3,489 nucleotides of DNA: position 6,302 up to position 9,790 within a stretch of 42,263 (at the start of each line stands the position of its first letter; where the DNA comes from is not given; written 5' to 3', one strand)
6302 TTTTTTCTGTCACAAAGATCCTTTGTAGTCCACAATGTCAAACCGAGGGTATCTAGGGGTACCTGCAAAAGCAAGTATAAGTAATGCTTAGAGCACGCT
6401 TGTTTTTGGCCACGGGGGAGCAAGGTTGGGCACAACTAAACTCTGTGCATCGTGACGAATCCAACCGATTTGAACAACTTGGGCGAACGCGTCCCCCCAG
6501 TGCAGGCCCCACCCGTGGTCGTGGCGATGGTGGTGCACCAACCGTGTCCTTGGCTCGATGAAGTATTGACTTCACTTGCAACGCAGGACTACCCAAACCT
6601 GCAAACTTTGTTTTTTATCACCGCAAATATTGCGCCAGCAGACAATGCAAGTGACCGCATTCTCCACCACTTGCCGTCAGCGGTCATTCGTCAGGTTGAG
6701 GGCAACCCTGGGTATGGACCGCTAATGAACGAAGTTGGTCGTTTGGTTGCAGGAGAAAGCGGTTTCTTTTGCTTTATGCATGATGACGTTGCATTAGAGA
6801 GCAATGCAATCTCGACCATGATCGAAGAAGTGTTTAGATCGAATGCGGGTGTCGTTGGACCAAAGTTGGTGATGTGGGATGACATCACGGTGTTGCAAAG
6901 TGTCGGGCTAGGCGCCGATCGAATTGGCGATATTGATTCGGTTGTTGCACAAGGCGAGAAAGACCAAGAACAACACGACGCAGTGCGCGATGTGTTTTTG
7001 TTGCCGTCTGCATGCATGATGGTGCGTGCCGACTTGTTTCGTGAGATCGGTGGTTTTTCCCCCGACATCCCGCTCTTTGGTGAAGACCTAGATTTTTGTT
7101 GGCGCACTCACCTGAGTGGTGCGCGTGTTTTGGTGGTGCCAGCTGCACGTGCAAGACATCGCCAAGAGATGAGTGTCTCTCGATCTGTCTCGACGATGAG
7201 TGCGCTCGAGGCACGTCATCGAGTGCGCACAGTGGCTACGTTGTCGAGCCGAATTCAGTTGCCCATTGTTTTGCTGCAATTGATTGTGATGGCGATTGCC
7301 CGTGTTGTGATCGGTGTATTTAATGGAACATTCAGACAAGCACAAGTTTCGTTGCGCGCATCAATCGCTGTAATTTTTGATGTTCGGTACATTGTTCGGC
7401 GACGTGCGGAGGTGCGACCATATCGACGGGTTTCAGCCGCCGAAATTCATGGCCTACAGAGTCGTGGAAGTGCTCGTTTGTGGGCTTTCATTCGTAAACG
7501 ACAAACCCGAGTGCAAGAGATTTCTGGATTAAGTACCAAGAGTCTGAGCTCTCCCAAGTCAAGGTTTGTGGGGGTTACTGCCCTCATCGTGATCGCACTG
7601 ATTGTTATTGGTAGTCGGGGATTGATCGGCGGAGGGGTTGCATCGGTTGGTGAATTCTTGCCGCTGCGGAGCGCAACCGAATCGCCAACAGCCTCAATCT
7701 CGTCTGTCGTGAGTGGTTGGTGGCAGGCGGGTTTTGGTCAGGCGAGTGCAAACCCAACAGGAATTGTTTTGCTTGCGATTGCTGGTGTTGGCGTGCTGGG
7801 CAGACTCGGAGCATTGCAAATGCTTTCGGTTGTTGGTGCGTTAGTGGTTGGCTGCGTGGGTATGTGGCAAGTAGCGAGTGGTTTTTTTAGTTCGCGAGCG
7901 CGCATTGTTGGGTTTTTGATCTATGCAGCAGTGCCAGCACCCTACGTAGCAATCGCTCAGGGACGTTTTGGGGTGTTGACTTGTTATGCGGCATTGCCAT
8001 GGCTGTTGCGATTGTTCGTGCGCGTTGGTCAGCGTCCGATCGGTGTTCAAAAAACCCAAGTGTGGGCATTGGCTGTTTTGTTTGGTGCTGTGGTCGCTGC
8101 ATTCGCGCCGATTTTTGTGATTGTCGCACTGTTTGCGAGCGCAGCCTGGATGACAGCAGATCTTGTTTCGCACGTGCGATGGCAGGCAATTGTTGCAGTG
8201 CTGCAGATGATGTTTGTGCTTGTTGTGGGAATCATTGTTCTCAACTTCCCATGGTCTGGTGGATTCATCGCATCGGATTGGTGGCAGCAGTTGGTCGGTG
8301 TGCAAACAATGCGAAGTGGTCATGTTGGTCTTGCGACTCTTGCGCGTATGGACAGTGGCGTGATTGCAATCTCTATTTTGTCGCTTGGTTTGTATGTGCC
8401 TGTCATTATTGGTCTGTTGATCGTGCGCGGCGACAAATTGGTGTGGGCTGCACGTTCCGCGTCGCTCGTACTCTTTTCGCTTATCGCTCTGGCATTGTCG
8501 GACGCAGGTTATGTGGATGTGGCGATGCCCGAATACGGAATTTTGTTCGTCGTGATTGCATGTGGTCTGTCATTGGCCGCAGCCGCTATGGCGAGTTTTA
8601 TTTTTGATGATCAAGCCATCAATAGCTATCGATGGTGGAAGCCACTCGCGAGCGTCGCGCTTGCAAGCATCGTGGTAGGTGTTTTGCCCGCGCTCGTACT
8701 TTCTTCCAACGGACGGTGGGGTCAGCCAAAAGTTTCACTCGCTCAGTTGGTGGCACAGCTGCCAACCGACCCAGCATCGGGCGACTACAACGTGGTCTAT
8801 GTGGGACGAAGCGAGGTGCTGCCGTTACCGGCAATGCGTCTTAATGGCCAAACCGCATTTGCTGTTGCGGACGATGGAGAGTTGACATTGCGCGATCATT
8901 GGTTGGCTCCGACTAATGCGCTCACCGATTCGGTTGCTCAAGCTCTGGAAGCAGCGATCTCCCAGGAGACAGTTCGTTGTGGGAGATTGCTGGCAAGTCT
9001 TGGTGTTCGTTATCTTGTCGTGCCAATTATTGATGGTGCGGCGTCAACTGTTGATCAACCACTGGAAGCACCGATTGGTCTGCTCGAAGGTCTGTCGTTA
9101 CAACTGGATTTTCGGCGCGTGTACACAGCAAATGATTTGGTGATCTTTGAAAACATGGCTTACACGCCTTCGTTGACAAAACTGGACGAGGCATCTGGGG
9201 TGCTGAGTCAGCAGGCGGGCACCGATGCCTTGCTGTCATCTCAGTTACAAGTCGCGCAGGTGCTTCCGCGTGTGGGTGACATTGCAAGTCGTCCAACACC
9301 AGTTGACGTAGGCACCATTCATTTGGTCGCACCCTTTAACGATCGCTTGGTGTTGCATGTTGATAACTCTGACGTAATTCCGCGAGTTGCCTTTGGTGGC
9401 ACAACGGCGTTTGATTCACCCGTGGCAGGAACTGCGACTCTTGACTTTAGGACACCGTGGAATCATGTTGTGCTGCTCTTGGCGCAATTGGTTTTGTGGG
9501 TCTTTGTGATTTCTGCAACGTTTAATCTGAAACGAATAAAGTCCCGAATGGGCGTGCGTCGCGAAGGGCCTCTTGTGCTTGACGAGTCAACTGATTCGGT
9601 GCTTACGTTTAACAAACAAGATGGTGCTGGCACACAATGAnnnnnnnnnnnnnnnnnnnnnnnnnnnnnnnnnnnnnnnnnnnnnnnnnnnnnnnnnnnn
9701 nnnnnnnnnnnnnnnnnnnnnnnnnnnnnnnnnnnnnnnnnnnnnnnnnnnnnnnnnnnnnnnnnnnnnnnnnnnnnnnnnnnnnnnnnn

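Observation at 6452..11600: Translationally coupled trio of GT2-polytopic fusion, DUF5719-like four-repeat protein and anchored thioredoxin: a candidate synthase-type envelope polysaccharide machine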

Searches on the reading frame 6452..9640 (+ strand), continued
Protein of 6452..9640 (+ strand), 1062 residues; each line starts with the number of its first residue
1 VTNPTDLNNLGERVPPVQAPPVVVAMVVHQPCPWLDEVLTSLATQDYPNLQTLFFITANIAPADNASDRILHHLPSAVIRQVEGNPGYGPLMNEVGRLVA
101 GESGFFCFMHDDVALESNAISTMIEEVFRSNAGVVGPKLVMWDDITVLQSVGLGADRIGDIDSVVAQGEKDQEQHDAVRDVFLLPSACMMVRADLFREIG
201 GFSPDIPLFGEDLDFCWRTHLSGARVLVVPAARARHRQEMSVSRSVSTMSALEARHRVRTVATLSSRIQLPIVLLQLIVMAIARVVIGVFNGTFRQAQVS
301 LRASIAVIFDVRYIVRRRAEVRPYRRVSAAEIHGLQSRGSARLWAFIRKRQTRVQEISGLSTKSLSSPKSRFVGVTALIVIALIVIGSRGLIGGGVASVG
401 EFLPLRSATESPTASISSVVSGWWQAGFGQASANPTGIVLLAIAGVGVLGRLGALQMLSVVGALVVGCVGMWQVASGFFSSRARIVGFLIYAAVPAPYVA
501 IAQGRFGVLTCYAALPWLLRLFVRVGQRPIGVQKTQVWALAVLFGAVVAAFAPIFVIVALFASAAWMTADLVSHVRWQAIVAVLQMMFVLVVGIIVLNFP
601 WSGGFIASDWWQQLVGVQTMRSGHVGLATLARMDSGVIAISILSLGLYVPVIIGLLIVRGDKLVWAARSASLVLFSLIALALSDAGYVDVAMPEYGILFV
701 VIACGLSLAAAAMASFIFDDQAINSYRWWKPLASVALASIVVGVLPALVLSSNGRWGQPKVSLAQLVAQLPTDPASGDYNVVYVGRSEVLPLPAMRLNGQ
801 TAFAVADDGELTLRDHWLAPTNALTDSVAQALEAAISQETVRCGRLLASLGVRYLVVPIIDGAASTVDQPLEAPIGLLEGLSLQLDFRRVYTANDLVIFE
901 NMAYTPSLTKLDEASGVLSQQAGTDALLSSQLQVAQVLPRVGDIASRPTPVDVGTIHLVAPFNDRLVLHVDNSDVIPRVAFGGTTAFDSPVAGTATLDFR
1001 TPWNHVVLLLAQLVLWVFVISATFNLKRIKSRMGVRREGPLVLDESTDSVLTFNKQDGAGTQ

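Call 30: list_cluster_members(proteins=[P0365, P0302, P0359, P0387, P0316, P0297, P0280, P0251, P0344, P0390])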
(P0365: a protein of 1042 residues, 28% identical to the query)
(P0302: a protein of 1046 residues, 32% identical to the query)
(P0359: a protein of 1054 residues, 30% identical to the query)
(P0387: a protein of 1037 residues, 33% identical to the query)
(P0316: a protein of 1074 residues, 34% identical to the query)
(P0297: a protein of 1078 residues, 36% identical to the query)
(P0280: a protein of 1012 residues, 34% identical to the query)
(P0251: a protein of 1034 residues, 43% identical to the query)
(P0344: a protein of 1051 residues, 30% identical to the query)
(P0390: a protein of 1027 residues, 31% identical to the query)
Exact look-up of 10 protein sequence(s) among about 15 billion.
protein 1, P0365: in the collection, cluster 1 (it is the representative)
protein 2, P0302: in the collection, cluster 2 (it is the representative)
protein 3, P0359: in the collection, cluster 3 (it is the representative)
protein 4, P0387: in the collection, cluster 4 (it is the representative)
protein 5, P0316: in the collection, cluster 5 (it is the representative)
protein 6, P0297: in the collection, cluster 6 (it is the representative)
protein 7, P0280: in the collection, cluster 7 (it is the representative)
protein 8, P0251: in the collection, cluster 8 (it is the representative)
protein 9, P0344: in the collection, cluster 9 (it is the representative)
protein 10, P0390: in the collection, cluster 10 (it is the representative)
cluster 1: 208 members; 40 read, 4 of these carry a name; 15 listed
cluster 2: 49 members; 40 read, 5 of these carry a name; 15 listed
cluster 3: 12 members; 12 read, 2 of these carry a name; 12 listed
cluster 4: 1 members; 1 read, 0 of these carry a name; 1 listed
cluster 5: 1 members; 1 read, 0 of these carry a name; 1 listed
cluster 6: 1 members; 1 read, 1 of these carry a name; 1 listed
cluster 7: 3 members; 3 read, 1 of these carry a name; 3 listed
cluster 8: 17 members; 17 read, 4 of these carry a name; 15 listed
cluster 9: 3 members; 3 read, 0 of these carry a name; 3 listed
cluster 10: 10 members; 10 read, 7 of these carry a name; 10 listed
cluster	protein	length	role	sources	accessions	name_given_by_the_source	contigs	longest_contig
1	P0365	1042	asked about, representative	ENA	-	-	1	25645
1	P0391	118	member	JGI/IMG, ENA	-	hypothetical protein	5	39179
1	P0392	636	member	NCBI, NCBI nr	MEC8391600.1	MAG: hypothetical protein VXZ58_01810, partial [Actinomycetota bacterium] | hypothetical protein [Actinomycetota bacterium]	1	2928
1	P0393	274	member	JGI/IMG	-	hypothetical protein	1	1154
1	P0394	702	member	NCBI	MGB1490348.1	MAG: hypothetical protein ACPG7Y_09395, partial [Acidimicrobiales bacterium]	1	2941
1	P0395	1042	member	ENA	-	-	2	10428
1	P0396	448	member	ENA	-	-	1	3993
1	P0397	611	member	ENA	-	-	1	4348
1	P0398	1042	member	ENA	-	-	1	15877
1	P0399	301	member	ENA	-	-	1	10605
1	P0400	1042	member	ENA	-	-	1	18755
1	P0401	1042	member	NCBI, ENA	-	-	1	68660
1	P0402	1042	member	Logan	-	-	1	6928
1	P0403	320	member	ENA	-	-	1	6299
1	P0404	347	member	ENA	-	-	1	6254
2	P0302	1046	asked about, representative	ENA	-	-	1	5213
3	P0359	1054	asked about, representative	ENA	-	-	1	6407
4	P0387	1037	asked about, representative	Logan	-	-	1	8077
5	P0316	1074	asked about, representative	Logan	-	-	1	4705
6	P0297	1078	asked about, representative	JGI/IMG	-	GT2 family glycosyltransferase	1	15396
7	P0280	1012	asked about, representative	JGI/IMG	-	GT2 family glycosyltransferase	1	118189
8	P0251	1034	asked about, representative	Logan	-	-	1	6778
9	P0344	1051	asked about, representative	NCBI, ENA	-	-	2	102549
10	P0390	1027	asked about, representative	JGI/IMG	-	GT2 family glycosyltransferase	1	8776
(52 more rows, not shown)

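Call 43: predict_structure(alignment_id=A2)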
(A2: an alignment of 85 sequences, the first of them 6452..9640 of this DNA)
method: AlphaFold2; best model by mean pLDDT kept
length: 1062 residues; sequences in the alignment: 85
mean_pLDDT: 89.1   pTM: 0.84
mean pLDDT of the five models: 89.1, 88.8, 88.2, 87.8, 86.9
residues with pLDDT >= 90: 764; 70-90: 204; 50-70: 61; < 50: 33
segments of 3 or more residues with pLDDT < 50: 1-3, 1036-1062
pLDDT, mean of each block of 10 residues (from residue 1): 49 65 93 90 96 86 76 96 90 93 93 96 96 97 95 95 90 89 96 96 92 97 96 90 64 94 94 93 82 83 94 95 93 92 82 70 61 86 94 92 80 92 93 95 93 93 96 89 94 95 95 98 94 94 97 97 98 96 98 97 88 82 78 80 94 94 95 97 90 92 98 91 68 94 93 90 86 86 93 91 89 91 95 95 96 95 86 92 96 91 96 95 89 93 89 96 96 95 96 95 96 96 82 53 41 41 34
secondary structure, 60 per line:
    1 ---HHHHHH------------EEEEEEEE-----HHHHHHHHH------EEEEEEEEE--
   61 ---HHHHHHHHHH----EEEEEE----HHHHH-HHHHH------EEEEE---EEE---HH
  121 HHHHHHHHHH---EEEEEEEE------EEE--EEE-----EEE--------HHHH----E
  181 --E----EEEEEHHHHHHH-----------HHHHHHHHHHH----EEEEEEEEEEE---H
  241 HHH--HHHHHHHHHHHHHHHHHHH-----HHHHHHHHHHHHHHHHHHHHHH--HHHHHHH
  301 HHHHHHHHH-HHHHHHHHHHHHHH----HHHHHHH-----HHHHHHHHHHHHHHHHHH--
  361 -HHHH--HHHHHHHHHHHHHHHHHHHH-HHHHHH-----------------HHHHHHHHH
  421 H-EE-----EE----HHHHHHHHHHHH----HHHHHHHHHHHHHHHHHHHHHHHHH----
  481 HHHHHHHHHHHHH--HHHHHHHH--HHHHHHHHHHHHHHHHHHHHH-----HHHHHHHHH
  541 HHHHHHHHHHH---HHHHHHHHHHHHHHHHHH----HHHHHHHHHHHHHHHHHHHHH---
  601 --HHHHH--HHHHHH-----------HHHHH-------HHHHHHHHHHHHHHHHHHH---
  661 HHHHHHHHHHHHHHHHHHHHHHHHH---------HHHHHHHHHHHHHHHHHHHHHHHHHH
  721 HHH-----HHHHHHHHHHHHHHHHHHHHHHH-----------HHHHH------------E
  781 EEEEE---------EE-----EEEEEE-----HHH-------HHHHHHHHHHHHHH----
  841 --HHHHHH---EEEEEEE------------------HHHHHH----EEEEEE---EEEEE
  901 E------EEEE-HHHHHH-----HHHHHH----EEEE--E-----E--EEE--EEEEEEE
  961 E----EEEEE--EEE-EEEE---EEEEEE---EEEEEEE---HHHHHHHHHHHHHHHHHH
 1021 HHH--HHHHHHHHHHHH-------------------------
elements in order (helices of 4 or more, strands of 3 or more residues): H4-9 E22-29 H35-43 E50-58 H64-73 E78-83 H88-92 H94-98 E105-109 E113-115 H119-130 E134-141 E148-150 E153-155 E161-163 H172-175 E188-192 H193-199 H211-221 E226-236 H240-243 H246-264 H270-291 H294-309 H311-324 H329-335 H341-358 H362-365 H368-387 H389-394 H412-421 H436-447 H452-476 H481-493 H496-503 H506-526 H532-551 H555-572 H577-597 H603-607 H610-615 H627-631 H639-657 H661-685 H695-723 H729-751 H763-767 E780-785 E802-807 H823-836 H843-848 E852-858 H877-882 E887-892 E896-901 E908-911 H913-918 H924-929 E934-937 E949-951 E954-961 E966-970 E973-975 E977-980 E984-989 E993-999 H1003-1023 H1026-1037

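Call 45: fold_search(model_id=the predicted structure, library=pdb)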
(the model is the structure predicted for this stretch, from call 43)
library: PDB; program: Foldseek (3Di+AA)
matches with E <= 10: 1217; with E <= 0.001: 195
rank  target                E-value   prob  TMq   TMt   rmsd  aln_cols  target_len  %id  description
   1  6s24_A                1.4e-08  1.00  0.24  0.45   4.9       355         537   10  Crystal structure of the TgGalNAc-T3 in complex with UDP, manganese and the peptide 3 (released 2019-12-25)
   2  4fix_A                1.4e-08  1.00  0.23  0.38   7.9       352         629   13  Crystal Structure of GlfT2 (released 2012-06-20)
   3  6nqt_E                2.5e-08  1.00  0.20  0.43   4.8       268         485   16  GalNac-T2 soaked with UDP-sugar (released 2020-01-29)
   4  4d0z_F                2.8e-08  1.00  0.21  0.43   9.1       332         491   14  GalNAc-T2 crystal soaked with UDP-5SGalNAc, mEA2 and manganese (Higher resolution dataset) (released 2014-05-28)
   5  4fiy_A                2.9e-08  1.00  0.22  0.36   6.8       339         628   13  Crystal Structure of GlfT2 Complexed with UDP (released 2012-06-20)
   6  6h0b_B                3.1e-08  1.00  0.20  0.39   4.4       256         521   12  Crystal structure of the human GalNAc-T4 in complex with UDP, manganese and the diglycopeptide 6. (released 2018-10-10)
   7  2ffu_A                3.2e-08  1.00  0.22  0.44   5.1       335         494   13  Crystal Structure of Human ppGalNAcT-2 complexed with UDP and EA2 (released 2006-01-31)
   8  6e4r_A                3.4e-08  1.00  0.20  0.40   4.8       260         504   13  Crystal Structure of the Drosophila Melanogaster Polypeptide N-Acetylgalactosaminyl Transferase PGANT9B (released 2018-09-12)
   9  5ndf_E                3.5e-08  1.00  0.21  0.43   8.3       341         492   13  Small-molecule inhibition of ppGalNAc-Ts selectively reduces mucin-type O-glycosylation (released 2017-11-01)
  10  6s22_A                3.5e-08  1.00  0.20  0.38   8.7       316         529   13  Crystal structure of the TgGalNAc-T3 in complex with UDP, manganese and FGF23c (released 2019-12-25)
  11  6nqt_F                3.7e-08  1.00  0.18  0.38   5.7       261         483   17  GalNac-T2 soaked with UDP-sugar (released 2020-01-29)
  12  6e7i_A                4.0e-08  1.00  0.20  0.40   4.5       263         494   15  Human ppGalNAcT2 I253A/L310A Mutant with EA2 and UDP (released 2020-01-29)
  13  4d0t_A                5.2e-08  1.00  0.20  0.41   4.7       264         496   14  GalNAc-T2 crystal soaked with UDP-GalNAc, EA2 peptide and manganese (released 2014-05-28)
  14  2d7i_A                5.7e-08  1.00  0.20  0.38   5.1       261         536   14  Crystal structure of pp-GalNAc-T10 with UDP, GalNAc and Mn2+ (released 2006-11-07)
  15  6nqt_B                5.9e-08  1.00  0.20  0.40   5.0       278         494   13  GalNac-T2 soaked with UDP-sugar (released 2020-01-29)
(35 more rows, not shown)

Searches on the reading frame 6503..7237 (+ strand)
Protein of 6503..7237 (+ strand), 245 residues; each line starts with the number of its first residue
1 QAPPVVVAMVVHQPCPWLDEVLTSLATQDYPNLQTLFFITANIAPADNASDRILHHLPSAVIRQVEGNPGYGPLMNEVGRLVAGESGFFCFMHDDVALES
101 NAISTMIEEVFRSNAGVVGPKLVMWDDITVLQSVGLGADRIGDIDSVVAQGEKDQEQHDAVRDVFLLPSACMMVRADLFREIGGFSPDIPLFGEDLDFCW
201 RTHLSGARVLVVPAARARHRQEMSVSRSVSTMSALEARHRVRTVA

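Call 101: search_solved_structures(query=A9, max_evalue=1)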
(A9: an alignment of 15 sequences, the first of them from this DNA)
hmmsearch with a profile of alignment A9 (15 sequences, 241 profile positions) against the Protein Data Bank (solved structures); distinct sequences matched with E-value up to 1: 39.
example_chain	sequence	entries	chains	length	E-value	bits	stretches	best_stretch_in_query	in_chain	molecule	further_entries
2z87_A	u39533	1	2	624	6.6e-10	41.9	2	3-108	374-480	Chondroitin synthase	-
2z86_A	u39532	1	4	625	6.6e-10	41.9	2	3-108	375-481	Chondroitin synthase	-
8vh7_A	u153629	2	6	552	4.8e-07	32.6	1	3-92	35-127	Heparosan synthase B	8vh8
8viw_A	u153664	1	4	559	5e-07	32.5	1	3-92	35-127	Heparosan synthase B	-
3l7i_A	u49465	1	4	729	7.6e-07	31.9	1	5-116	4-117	Teichoic acid biosynthesis protein F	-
3l7j_A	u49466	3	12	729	7.6e-07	31.9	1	5-116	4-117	Teichoic acid biosynthesis protein F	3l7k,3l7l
3l7m_A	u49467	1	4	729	7.7e-07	31.9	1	5-116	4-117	Teichoic acid biosynthesis protein F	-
5nqa_A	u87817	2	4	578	1.9e-05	27.3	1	79-216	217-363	Polypeptide N-acetylgalactosaminyltransferase 4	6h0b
4fix_A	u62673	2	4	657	4.2e-05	26.2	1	61-151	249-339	UDP-galactofuranosyl transferase GlfT2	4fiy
1h7l_A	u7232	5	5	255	6.5e-05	25.6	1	3-107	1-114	SPORE COAT POLYSACCHARIDE BIOSYNTHESIS PROTEIN SPSA | PROTEIN (SPORE COAT POLYSACCHARIDE BIOSYNTHESIS PROTEIN SPSA)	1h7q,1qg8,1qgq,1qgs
9dtp_A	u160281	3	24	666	0.00017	24.2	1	51-151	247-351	Galactofuranosyltransferase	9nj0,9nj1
9oa3_A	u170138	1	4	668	0.00017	24.2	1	51-151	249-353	Galactofuranosyltransferase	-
3bcv_A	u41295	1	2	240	0.0005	22.7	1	3-108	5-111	Putative glycosyltransferase protein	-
6yv7_B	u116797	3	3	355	0.00084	21.9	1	3-82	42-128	Glycosyl transferase, family 2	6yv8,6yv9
6yv7_A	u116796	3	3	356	0.00085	21.9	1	3-82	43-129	Glycosyl transferase, family 2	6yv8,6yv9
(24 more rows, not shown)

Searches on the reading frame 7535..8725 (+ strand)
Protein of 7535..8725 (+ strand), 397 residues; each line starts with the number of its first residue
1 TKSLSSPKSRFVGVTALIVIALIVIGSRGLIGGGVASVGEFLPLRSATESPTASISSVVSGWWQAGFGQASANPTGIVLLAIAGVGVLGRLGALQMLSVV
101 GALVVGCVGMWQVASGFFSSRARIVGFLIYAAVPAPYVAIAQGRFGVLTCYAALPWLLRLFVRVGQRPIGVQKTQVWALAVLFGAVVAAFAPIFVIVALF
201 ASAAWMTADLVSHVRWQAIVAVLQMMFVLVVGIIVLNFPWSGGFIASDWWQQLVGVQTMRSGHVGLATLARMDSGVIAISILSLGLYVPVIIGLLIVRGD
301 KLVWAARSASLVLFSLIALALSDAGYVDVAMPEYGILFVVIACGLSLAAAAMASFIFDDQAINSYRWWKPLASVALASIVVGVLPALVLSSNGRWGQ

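Call 48: search_protein_families(library=pfam, alignment_id=A6, max_evalue=10)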
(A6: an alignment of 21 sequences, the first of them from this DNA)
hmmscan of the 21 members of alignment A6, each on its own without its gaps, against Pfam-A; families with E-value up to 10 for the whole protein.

A. member 1, seq(397 aa): 0 families

B. families by the number of members that match (of 21 scanned): 2 families
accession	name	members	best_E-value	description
PF01847.22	VHL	1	0.17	VHL beta domain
PF08105.16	Antimicrobial10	1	0.31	Metchnikowin family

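Call 49: search_solved_structures(query=A6, max_evalue=10)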
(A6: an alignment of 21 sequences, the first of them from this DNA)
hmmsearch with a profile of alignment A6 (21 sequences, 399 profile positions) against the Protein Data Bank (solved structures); distinct sequences matched with E-value up to 10: 0.
